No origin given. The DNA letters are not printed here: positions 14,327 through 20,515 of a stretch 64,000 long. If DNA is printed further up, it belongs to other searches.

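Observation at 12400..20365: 1962-aa secreted giant protein co-oriented with a 663-aa outer-membrane barrel: candidate surface-layer/adhesin plus anchor or exporter pair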

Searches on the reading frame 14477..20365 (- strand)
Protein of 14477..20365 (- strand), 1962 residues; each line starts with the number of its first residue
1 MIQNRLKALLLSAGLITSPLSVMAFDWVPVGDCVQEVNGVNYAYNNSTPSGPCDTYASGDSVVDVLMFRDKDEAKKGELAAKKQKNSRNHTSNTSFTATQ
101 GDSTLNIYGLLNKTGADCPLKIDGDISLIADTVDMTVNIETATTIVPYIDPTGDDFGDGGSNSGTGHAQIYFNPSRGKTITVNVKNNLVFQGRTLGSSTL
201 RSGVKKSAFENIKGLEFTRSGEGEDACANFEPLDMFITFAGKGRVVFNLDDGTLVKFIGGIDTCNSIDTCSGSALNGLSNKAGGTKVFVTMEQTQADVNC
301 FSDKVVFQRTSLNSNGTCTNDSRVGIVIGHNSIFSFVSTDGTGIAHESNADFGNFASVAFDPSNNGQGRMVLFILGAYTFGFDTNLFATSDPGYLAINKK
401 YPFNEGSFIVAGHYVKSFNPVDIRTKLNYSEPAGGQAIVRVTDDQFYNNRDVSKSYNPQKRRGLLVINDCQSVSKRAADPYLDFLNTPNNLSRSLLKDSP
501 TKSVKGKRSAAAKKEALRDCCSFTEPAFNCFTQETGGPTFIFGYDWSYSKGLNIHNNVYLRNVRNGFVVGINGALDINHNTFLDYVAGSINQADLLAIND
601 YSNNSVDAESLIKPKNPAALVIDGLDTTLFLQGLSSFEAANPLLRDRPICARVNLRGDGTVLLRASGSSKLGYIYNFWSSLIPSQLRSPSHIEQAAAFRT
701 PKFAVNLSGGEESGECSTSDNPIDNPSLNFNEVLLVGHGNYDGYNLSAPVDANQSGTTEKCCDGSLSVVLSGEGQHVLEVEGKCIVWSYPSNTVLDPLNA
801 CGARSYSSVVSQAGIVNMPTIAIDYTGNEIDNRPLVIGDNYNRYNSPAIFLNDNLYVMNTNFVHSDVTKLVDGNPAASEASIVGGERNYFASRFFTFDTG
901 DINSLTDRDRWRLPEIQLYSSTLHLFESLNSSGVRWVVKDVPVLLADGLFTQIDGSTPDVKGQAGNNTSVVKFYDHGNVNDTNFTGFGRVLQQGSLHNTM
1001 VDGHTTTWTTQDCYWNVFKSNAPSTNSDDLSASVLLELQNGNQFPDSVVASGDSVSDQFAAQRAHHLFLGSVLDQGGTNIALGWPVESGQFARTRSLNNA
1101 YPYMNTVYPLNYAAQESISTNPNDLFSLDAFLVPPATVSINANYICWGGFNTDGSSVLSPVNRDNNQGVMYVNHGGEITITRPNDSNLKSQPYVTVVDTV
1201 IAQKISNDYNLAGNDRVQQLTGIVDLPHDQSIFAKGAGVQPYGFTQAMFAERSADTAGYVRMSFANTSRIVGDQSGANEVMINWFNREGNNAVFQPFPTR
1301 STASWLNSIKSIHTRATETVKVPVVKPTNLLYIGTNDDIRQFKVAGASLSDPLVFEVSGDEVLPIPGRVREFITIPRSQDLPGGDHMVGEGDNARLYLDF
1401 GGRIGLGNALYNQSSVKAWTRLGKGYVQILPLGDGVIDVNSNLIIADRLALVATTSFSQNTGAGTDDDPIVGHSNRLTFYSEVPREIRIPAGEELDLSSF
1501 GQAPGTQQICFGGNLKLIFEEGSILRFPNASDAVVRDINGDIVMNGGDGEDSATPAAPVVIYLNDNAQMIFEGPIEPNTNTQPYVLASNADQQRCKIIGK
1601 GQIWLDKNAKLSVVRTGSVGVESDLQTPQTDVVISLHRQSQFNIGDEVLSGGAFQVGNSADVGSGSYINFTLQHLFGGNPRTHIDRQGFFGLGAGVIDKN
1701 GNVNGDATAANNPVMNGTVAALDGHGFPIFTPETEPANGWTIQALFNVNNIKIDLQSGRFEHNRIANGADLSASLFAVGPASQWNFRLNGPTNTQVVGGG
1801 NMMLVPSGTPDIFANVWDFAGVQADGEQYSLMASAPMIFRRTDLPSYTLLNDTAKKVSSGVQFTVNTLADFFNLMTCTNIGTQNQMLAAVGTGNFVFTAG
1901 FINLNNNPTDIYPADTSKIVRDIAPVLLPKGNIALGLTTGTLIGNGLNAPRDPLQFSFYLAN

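Call 6: search_protein_families(library=pfam, proteins=[window:14477-20365:-], max_evalue=1)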
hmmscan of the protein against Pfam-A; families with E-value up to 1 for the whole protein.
window:14477-20365:- (1962 aa): 0 families

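Call 7: search_protein_families(library=ncbifam, proteins=[window:14477-20365:-], max_evalue=1)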
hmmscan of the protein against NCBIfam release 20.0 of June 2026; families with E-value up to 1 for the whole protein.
window:14477-20365:- (1962 aa): 0 families

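Call 12: find_homologous_proteins(query=window:14477-20365:-)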
Query window:14477-20365:- (1962 aa): 35 proteins with E <= 0.001 among 8000 candidates.
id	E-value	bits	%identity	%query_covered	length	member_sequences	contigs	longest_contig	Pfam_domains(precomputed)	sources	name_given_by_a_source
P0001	0.0e+0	4494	100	100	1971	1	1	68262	-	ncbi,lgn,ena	-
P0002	0.0e+0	3204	72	100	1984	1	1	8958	-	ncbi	-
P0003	0.0e+0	3192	70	100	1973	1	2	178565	-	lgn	-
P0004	0.0e+0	2764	62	100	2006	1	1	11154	-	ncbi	-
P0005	0.0e+0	1684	47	100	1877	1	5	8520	-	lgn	-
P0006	0.0e+0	1589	45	99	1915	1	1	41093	-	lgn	-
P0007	0.0e+0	1572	44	99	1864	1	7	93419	-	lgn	-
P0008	0.0e+0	1503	45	99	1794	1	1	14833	-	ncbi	-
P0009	0.0e+0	1362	43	99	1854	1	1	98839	-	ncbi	ncbi:MAG: hypothetical protein ABH827_00230 [bacterium]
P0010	0.0e+0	1326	41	99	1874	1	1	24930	-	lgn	-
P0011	0.0e+0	1314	41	99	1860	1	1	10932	-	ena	-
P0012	0.0e+0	1310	41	99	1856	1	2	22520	-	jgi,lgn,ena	jgi:hypothetical protein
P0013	0.0e+0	1308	40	99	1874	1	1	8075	-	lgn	-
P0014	0.0e+0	1298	41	98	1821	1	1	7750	-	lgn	-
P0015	0.0e+0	1133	38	98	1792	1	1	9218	-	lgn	-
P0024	1.8e-278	946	35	99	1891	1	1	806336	-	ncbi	-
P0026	1.4e-271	923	35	99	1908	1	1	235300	-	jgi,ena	-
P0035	1.5e-169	584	31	94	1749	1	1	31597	-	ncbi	ncbi:hypothetical protein ACFLYH_00945 [Candidatus Dependentiae bacterium]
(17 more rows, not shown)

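Call 16: find_encoding_contigs(protein=P0003, flank=10000, max_places=2)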
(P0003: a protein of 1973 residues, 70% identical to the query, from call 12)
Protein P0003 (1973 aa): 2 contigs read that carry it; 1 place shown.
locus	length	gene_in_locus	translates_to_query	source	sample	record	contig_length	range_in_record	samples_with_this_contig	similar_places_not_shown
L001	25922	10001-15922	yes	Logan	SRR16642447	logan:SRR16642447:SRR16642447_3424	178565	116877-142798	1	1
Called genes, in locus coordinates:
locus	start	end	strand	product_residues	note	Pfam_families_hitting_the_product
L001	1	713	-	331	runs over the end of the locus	-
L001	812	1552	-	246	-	PF01458:SUFBD_core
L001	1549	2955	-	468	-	PF19295:SufBD_N, PF01458:SUFBD_core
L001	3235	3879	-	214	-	PF13857:Ank_5 (faint), PF12796:Ank_2, PF13637:Ank_4 (faint), PF00023:Ank (faint), PF13606:Ank_3 (faint)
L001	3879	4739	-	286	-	-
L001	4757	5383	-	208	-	PF12796:Ank_2 (weak), PF13637:Ank_4 (weak), PF13606:Ank_3 (faint), PF13857:Ank_5, PF00023:Ank (weak)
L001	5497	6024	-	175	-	PF13637:Ank_4 (faint)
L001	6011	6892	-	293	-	-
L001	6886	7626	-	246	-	PF13177:DNA_pol3_delta2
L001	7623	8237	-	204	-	PF13521:AAA_28 (weak), PF02223:Thymidylate_kin, PF01712:dNK (weak)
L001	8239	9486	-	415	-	PF01041:DegT_DnrJ_EryC1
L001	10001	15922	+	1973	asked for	-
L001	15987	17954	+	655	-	-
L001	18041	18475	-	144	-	-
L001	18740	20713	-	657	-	-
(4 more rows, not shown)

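Call 17: find_encoding_contigs(protein=P0009, flank=10000, max_places=2)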
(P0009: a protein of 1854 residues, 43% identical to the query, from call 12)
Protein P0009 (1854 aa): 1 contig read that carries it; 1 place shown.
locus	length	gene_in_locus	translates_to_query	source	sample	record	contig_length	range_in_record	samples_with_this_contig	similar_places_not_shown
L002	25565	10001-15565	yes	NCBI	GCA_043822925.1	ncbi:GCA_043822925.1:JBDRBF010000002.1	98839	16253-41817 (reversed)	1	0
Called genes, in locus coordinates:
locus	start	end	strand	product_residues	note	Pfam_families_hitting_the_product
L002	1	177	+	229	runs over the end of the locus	PF01255:Prenyltransf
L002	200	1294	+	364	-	PF01210:NAD_Gly3P_dh_N, PF03807:F420_oxidored (weak), PF01210:NAD_Gly3P_dh_N, PF07479:NAD_Gly3P_dh_C, PF20618:GPD_NAD_C_bact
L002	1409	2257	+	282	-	-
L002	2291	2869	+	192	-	PF00583:Acetyltransf_1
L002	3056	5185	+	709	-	-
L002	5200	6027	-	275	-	-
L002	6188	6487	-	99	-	PF01541:GIY-YIG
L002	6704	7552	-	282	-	PF13177:DNA_pol3_delta2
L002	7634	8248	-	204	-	PF01712:dNK (faint), PF02223:Thymidylate_kin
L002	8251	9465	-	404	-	PF01041:DegT_DnrJ_EryC1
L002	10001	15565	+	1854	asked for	-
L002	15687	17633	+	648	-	-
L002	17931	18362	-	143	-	PF01797:Y1_Tnp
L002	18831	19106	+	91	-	-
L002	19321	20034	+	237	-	-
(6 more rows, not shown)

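Call 18: find_encoding_contigs(protein=P0024, flank=10000, max_places=1)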
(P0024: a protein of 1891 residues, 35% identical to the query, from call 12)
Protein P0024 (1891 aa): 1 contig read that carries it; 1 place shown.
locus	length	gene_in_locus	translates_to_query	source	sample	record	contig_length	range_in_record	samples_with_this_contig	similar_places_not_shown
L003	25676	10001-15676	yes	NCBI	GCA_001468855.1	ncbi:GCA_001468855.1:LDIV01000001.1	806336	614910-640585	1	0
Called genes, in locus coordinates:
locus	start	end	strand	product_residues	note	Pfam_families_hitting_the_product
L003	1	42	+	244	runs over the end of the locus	-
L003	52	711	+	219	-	PF14311:DUF4379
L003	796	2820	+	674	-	PF14311:DUF4379, PF04851:ResIII (faint), PF00271:Helicase_C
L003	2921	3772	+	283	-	-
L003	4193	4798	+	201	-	PF01330:RuvA_N, PF14520:HHH_5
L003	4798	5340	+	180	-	-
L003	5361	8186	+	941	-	PF04357:TamB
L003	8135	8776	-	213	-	-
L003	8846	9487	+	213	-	PF13091:PLDc_2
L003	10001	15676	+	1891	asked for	-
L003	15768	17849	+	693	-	-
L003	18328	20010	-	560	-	-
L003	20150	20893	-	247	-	PF01458:SUFBD_core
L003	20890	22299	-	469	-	PF19295:SufBD_N, PF01458:SUFBD_core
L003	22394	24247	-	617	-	PF01134:GIDA, PF07992:Pyr_redox_2 (faint), PF12831:FAD_oxidored, PF13932:SAM_GIDA_C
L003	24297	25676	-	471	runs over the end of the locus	PF00875:DNA_photolyase, PF03441:FAD_binding_7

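Call 19: find_encoding_contigs(protein=P0026, flank=10000, max_places=1)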
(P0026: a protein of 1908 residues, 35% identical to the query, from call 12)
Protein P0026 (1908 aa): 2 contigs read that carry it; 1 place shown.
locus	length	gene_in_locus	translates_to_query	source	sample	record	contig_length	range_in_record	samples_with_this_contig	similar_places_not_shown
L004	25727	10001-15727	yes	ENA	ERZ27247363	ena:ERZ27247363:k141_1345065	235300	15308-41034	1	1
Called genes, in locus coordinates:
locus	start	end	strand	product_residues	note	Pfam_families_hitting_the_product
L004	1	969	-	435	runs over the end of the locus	-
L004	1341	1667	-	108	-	PF01381:HTH_3 (weak)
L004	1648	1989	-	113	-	PF06296:RelE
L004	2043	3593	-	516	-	PF00089:Trypsin, PF13365:Trypsin_2, PF13180:PDZ_2 (faint), PF00595:PDZ (faint), PF17820:PDZ_6 (faint), PF17815:PDZ_3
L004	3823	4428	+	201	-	PF01330:RuvA_N, PF14520:HHH_5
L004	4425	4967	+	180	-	PF07963:N_methyl (weak)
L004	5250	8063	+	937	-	PF04357:TamB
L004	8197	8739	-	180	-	-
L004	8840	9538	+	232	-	PF13091:PLDc_2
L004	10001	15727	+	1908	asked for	-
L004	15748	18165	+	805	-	-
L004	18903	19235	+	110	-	PF05973:Gp49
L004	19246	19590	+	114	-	-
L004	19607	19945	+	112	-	-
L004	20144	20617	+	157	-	-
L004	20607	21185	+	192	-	PF02661:Fic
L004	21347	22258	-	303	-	PF12784:PDDEXK_2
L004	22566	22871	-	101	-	PF21716:dnstrm_HI1420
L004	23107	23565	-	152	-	PF01934:HepT-like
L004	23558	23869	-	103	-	PF01909:NTP_transf_2, PF18765:Polbeta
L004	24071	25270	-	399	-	PF07690:MFS_1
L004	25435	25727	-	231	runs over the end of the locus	-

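Call 20: find_encoding_contigs(protein=P0035, flank=10000, max_places=1)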
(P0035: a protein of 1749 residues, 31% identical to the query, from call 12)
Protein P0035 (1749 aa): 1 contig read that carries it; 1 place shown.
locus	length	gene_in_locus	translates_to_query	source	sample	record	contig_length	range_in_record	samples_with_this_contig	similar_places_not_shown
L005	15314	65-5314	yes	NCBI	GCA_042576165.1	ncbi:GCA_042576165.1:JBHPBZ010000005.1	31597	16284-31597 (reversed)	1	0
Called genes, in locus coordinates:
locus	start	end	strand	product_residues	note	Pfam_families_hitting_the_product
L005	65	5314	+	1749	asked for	-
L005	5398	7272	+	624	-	-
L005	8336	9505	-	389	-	PF13173:AAA_14, PF13635:DUF4143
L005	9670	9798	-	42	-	PF08780:NTase_sub_bind (weak)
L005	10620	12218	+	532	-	PF01541:GIY-YIG (weak), PF27096:UvrC_M, PF22920:UvrC_RNaseH (faint), PF08459:UvrC_RNaseH_dom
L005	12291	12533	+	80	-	-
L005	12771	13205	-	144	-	-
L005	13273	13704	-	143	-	-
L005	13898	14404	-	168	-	-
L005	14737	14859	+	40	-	-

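Call 24: search_solved_structures(query=A1, max_evalue=10)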
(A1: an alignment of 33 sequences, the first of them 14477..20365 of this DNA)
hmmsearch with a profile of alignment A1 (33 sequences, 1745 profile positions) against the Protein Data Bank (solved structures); distinct sequences matched with E-value up to 10: 2.
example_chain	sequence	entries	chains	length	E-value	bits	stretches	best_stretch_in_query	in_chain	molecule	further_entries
6j6p_A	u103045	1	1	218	2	8.6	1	401-456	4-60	Ryanodine receptor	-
6j6o_A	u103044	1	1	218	2.1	8.6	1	401-456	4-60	Ryanodine receptor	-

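Call 36: find_homologous_proteins(query=A1, max_evalue=0.001)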
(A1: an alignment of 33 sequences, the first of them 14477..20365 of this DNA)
Query A1 (33 sequences) (1962 aa, profile of the alignment): 34 proteins with E <= 0.001 among 8000 candidates.
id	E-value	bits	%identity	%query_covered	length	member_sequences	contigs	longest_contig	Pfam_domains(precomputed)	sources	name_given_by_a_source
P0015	0.0e+0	2524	38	98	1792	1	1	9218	-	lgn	-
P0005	0.0e+0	2496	47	100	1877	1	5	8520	-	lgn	-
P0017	0.0e+0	2478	38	98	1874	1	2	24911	-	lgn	-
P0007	0.0e+0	2433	44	99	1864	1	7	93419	-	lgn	-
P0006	0.0e+0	2424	45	99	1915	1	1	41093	-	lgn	-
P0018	0.0e+0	2411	38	99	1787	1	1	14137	-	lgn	-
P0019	0.0e+0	2405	37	99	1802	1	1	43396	-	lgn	-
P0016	0.0e+0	2399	38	100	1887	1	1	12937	-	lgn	-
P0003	0.0e+0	2396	70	100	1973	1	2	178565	-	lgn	-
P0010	0.0e+0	2396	41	99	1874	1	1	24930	-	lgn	-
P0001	0.0e+0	2374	100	100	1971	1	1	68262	-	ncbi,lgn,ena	-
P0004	0.0e+0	2374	62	100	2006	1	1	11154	-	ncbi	-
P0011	0.0e+0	2369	41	99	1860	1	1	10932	-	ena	-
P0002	0.0e+0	2362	72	100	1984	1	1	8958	-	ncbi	-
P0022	0.0e+0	2357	36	98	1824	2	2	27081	-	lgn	-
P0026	0.0e+0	2303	35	99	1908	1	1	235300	-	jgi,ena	-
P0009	0.0e+0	2274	43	99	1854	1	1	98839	-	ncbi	ncbi:MAG: hypothetical protein ABH827_00230 [bacterium]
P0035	0.0e+0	1707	31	94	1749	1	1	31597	-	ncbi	ncbi:hypothetical protein ACFLYH_00945 [Candidatus Dependentiae bacterium]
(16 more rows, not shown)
